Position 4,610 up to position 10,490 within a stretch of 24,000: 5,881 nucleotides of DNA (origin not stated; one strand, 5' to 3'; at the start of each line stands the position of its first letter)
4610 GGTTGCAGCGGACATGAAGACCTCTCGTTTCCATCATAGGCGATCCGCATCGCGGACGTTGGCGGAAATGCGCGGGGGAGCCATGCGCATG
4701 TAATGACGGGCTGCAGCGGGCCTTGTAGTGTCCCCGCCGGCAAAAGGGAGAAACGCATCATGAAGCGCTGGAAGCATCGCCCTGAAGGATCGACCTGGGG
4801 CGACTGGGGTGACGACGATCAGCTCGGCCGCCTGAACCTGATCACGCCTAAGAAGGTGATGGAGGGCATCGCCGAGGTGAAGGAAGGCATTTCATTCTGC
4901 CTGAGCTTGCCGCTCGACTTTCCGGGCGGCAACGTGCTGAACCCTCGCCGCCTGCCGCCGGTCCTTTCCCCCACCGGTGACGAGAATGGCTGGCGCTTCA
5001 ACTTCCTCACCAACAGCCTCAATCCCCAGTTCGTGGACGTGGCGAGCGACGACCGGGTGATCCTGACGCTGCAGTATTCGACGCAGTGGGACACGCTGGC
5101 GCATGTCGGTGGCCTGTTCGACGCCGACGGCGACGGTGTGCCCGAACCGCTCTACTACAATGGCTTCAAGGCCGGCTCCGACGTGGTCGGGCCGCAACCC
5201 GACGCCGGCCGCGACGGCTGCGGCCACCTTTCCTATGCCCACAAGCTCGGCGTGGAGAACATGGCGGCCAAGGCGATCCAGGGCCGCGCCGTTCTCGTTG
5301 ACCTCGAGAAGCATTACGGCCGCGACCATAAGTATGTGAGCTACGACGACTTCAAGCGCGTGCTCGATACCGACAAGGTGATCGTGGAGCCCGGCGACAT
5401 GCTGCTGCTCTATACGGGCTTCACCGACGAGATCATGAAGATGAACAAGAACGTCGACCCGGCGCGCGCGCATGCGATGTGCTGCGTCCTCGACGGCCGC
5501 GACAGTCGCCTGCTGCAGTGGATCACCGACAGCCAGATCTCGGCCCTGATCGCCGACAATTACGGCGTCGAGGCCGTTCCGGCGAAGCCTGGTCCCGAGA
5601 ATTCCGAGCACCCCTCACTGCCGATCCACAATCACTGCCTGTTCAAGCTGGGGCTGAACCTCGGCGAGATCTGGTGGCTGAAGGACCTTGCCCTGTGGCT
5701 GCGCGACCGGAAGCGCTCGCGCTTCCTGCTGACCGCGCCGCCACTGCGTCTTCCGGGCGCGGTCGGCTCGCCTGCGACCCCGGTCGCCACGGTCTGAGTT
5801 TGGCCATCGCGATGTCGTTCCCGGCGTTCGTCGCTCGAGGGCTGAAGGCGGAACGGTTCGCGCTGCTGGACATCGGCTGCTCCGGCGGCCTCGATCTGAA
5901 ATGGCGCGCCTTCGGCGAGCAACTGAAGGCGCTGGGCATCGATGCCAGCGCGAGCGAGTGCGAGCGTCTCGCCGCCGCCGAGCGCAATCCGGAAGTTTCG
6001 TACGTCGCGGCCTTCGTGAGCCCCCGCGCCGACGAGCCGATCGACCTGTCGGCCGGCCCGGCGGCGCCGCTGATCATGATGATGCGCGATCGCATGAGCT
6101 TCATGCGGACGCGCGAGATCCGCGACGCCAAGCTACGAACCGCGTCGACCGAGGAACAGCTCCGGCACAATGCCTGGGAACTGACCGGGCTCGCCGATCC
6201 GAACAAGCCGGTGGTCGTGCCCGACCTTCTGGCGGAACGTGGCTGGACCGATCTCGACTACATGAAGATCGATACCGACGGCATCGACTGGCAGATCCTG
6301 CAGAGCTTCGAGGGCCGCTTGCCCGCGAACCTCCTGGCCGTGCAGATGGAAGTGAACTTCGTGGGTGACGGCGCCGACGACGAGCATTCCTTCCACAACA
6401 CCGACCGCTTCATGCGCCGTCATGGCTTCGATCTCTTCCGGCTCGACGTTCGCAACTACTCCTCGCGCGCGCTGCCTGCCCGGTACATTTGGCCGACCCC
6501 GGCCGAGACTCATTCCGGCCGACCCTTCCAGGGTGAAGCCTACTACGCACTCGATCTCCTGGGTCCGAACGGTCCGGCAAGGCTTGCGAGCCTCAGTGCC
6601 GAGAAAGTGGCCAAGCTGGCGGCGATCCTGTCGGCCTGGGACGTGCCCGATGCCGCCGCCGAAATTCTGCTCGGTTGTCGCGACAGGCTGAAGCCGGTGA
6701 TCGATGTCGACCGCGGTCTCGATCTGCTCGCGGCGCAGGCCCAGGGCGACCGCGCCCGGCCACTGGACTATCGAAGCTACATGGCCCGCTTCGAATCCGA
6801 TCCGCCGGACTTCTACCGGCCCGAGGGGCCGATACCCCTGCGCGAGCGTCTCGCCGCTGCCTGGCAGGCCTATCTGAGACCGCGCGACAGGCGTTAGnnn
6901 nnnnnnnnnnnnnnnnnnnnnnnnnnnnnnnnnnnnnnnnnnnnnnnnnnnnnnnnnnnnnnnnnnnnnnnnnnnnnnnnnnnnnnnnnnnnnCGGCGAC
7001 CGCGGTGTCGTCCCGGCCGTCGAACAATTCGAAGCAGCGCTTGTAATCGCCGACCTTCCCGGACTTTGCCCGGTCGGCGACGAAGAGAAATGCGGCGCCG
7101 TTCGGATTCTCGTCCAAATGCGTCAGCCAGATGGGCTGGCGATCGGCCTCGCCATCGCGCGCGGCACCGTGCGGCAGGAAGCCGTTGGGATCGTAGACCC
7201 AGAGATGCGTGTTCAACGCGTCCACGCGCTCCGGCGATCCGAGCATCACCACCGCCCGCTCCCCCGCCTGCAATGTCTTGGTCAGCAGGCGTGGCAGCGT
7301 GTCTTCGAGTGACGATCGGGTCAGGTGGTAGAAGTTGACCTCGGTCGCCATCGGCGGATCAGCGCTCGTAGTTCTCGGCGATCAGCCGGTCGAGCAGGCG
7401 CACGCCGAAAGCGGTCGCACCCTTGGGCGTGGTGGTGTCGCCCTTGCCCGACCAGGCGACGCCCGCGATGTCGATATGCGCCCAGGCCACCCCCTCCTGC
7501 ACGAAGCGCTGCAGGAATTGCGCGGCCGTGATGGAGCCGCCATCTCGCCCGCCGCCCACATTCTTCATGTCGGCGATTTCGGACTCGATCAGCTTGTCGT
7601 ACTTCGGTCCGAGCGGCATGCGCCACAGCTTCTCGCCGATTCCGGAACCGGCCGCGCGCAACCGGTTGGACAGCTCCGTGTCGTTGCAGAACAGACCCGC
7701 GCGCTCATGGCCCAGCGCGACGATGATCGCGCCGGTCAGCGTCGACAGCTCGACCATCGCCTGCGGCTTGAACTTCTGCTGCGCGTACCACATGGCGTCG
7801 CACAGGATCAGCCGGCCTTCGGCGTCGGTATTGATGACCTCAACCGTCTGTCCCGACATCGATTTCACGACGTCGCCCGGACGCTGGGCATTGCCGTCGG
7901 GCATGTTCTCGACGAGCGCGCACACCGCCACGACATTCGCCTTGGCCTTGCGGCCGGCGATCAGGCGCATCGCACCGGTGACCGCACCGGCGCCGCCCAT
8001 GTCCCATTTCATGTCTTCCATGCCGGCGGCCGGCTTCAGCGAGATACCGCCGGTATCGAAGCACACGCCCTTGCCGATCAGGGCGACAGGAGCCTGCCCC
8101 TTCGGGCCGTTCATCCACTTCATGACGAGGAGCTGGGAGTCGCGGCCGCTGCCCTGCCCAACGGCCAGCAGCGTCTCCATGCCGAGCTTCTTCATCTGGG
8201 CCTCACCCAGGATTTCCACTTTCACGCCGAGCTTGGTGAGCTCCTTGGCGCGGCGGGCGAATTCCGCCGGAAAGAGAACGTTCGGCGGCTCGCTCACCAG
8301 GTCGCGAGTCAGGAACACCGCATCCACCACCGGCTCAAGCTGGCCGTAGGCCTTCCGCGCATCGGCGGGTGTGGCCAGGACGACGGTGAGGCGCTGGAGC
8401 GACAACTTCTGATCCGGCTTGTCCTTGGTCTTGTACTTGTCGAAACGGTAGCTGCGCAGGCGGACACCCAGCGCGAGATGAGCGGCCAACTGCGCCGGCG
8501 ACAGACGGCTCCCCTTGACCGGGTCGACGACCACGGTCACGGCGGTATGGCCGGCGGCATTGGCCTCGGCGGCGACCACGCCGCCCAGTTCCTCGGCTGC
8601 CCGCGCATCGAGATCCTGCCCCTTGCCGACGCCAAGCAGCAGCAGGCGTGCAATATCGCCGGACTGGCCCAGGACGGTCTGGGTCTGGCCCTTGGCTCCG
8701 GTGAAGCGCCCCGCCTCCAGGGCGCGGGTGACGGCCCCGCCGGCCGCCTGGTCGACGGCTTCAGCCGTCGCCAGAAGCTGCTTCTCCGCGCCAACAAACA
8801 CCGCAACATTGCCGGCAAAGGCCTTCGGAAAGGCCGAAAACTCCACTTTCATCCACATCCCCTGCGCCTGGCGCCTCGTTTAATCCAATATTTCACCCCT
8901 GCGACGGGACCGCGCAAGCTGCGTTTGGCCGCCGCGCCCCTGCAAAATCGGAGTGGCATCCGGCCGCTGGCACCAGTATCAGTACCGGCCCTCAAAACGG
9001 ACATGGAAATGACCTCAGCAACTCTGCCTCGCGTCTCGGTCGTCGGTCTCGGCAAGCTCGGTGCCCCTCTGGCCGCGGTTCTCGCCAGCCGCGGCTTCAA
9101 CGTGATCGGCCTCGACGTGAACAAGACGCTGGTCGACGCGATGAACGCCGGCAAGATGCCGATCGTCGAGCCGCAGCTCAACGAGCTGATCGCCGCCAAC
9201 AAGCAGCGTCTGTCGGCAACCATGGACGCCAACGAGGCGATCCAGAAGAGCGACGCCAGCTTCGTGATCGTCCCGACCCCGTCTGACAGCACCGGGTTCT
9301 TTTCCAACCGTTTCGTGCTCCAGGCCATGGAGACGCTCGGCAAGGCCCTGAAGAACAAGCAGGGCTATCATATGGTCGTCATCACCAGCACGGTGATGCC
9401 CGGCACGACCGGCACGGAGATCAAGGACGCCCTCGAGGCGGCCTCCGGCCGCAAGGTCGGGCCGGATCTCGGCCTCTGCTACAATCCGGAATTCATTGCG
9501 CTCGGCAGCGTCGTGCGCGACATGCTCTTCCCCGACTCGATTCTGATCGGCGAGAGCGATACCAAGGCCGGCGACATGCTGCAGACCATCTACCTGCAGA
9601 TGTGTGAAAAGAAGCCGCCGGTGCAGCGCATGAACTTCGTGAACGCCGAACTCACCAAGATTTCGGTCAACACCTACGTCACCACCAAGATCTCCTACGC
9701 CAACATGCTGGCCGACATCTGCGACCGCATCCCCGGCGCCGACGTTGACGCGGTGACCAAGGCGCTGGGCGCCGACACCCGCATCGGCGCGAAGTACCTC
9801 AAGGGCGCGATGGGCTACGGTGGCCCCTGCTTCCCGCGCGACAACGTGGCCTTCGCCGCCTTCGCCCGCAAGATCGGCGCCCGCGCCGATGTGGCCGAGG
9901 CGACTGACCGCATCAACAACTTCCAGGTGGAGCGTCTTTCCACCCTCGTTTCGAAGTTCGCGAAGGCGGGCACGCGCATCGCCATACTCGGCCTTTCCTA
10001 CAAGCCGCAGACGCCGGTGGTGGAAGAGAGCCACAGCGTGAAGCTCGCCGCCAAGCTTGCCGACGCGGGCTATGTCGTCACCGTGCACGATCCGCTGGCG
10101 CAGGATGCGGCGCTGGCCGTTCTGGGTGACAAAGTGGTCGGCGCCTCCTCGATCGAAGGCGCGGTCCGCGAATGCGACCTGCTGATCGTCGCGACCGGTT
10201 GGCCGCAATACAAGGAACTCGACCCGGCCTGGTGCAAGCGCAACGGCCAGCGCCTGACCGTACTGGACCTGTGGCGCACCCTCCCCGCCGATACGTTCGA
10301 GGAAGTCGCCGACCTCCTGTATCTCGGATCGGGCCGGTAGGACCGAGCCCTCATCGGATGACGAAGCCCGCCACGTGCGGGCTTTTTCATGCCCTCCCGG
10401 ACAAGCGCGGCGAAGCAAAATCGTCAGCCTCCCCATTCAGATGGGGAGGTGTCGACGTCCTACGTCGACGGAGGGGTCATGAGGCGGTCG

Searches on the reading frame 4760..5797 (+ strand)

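Call 25: search_protein_families(library=ncbifam, proteins=[window:4760-5797:+], max_evalue=0.00001)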
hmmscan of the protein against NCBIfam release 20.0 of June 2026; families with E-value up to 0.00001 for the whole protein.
window:4760-5797:+ (345 aa): 0 families

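Call 60: search_protein_families(library=pfam, proteins=[window:4760-5797:+], max_evalue=0.01)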
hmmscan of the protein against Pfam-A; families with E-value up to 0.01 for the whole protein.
window:4760-5797:+ (345 aa): 1 family
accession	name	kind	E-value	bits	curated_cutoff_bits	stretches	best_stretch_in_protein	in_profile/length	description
PF04199.19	Cyclase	-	5.8e-11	43.2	23.1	1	97-271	19-141/142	Putative cyclase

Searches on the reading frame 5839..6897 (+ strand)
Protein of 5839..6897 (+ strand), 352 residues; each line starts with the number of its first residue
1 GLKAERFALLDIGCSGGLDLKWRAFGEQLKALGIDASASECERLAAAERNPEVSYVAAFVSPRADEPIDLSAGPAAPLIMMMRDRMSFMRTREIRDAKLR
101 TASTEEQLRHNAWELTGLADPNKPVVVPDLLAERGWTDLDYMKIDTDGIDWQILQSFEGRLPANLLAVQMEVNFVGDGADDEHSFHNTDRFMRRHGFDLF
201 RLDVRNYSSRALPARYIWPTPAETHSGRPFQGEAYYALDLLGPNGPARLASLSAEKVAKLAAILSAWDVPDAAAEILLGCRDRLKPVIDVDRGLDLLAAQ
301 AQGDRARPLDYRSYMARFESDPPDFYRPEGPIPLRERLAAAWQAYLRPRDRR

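Call 25: search_protein_families(library=ncbifam, proteins=[window:5839-6897:+], max_evalue=0.00001)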
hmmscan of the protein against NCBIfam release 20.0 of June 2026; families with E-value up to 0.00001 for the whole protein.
window:5839-6897:+ (352 aa): 0 families

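Call 60: search_protein_families(library=pfam, proteins=[window:5839-6897:+], max_evalue=0.01)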
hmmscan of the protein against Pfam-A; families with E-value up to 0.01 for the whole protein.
window:5839-6897:+ (352 aa): 2 families
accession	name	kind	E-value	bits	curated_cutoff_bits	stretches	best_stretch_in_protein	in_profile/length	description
PF10094.14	DUF2332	-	0.00021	21.3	25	0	5-41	129-167/334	Uncharacterized protein conserved in bacteria (DUF2332)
PF05050.19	Methyltransf_21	-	0.00057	20.5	22.7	1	129-198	104-172/173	Methyltransferase FkbM domain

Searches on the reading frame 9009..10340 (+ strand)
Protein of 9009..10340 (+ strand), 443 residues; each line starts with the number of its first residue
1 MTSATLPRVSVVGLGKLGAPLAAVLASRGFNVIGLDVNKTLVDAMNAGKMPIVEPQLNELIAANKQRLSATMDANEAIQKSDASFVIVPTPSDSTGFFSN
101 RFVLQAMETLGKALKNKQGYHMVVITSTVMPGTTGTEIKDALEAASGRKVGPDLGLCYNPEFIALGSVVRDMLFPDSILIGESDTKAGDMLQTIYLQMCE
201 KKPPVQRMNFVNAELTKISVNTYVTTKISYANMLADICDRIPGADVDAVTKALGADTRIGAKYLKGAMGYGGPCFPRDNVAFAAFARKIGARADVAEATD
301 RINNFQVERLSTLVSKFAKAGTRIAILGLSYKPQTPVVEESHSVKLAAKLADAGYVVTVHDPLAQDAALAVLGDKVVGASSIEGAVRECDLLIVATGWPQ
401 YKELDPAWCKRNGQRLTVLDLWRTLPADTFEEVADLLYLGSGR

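Call 25: search_protein_families(library=ncbifam, proteins=[window:9009-10340:+], max_evalue=0.00001)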
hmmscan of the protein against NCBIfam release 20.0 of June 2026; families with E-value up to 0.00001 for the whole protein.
window:9009-10340:+ (443 aa): 7 families
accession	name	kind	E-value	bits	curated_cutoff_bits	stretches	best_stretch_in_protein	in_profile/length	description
TIGR03026.1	NDP-sugDHase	subfamily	1.1e-104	350.5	189.8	1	8-421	2-411/413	nucleotide sugar dehydrogenase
NF041297.1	UDPGDh_AglM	equivalog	4e-91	306.1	670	1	8-407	2-401/429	UDP-glucose 6-dehydrogenase AglM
NF047673.2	TeichurnBiosyTuaD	equivalog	3.6e-71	240.6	700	1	8-432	3-421/439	UDP-glucose 6-dehydrogenase TuaD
NF040825.1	UDPMaNacDH_Arch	equivalog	1.6e-40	139.2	750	1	8-405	2-381/418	UDP-N-acetyl-D-mannosamine dehydrogenase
NF008286.0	PRK11064.1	equivalog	8.8e-35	120.1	459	1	8-408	5-406/420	UDP-N-acetyl-D-mannosamine dehydrogenase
NF011631.0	PRK15057.1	equivalog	5.5e-26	91.6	757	1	9-283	3-262/388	UDP-glucose 6-dehydrogenase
NF011729.0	PRK15182.1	equivalog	4.7e-23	81.6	592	1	8-428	8-419/425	Vi polysaccharide biosynthesis UDP-N-acetylglucosamine C-6 dehydrogenase TviB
